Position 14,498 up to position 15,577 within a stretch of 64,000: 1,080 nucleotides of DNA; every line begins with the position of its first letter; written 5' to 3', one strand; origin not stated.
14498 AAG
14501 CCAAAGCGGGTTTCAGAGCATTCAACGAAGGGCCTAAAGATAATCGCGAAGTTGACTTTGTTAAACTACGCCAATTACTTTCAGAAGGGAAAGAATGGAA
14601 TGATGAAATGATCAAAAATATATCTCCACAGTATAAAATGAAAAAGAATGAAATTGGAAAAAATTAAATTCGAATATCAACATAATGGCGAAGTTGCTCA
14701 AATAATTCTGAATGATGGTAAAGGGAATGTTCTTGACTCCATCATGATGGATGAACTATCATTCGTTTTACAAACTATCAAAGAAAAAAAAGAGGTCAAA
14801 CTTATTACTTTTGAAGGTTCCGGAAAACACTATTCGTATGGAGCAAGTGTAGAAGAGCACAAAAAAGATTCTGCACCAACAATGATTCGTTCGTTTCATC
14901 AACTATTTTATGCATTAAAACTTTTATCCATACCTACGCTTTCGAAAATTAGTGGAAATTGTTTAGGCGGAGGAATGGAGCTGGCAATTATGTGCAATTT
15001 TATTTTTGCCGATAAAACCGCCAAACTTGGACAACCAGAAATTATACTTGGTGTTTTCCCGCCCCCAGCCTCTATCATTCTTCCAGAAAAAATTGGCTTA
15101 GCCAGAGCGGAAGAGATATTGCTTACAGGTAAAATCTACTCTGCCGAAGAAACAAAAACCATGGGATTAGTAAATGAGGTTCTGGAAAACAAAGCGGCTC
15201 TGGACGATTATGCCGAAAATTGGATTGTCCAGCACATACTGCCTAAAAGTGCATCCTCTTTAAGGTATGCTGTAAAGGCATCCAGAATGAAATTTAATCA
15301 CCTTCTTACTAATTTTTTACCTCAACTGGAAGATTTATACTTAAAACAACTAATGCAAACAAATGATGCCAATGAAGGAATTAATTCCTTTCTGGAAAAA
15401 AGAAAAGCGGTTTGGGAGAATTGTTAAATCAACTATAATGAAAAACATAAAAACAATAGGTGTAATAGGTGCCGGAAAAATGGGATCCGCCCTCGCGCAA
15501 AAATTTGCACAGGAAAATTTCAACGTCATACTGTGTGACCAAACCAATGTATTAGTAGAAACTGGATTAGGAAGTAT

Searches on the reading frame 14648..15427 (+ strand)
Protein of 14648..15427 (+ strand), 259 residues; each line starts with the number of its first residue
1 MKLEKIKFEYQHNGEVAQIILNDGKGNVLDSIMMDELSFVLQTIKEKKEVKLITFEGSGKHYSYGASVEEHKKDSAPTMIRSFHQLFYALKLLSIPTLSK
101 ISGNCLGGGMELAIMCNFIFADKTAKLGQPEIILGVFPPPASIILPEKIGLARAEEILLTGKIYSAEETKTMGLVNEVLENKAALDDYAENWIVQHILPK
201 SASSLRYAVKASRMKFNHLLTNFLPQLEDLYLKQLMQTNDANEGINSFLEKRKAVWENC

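Call 4: search_protein_families(library=pfam, proteins=[window:14648-15427:+])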
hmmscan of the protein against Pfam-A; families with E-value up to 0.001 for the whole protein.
window:14648-15427:+ (259 aa): 2 families
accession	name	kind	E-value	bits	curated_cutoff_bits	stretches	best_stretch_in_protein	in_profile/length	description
PF00378.25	ECH_1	-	2.1e-43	148.9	27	1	13-258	3-250/251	Enoyl-CoA hydratase/isomerase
PF16113.10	ECH_2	-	4e-15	56.6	27.2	1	19-182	4-175/335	Enoyl-CoA hydratase/isomerase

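Call 71: search_protein_families(library=ncbifam, proteins=[window:14648-15427:+], max_evalue=1e-20)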
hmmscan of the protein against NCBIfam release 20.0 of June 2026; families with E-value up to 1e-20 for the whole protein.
window:14648-15427:+ (259 aa): 39 families (the best 25 are shown)
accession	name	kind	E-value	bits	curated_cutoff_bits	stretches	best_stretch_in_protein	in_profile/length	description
TIGR03189.1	dienoyl_CoA_hyt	equivalog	2.5e-62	210.5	292.5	1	10-258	5-250/251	cyclohexa-1,5-dienecarbonyl-CoA hydratase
NF005803.0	PRK07658.1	equivalog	1.8e-41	142.2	313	1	8-256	4-254/257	enoyl-CoA hydratase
NF004517.0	PRK05862.1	equivalog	2e-36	125.8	396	1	11-258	9-256/257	enoyl-CoA hydratase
NF006566.0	PRK09076.1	subfamily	8.7e-34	117.3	286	1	5-258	4-259/260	enoyl-CoA hydratase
NF004475.0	PRK05809.1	subfamily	1.8e-33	116.2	394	1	3-258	3-259/260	short-chain-enoyl-CoA hydratase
NF051848.1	EnCoAHydtEchA19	equivalog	7.5e-33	114.2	400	1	12-258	6-257/258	enoyl-CoA hydratase EchA19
NF006007.0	PRK08138.1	subfamily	1.2e-32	113.4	355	1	11-256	13-258/261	enoyl-CoA hydratase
NF005802.0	PRK07657.1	equivalog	3.8e-32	111.8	363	1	4-256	3-257/260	enoyl-CoA hydratase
NF007239.0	PRK09674.1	equivalog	7.6e-32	110.8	371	1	12-256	10-254/257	2,3-dehydroadipyl-CoA hydratase PaaF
NF004795.0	PRK06143.1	subfamily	8e-31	107.5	283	1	4-206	8-212/260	enoyl-CoA hydratase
NF006008.0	PRK08139.1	equivalog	3.1e-29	102.3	313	1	11-258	16-265/266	enoyl-CoA hydratase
NF042430.2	EnCoAhydt_DpgD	equivalog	8.6e-29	100.8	400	1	10-258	1-257/258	enoyl-CoA-hydratase DpgD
NF004796.0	PRK06144.1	subfamily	2.3e-28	99.4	272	1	7-257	9-260/262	enoyl-CoA hydratase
NF005675.0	PRK07468.1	equivalog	4e-28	98.8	350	1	3-258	3-261/262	crotonase/enoyl-CoA hydratase family protein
NF006013.0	PRK08150.1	subfamily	1.6e-27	96.5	232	1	9-254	9-254/259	crotonase/enoyl-CoA hydratase family protein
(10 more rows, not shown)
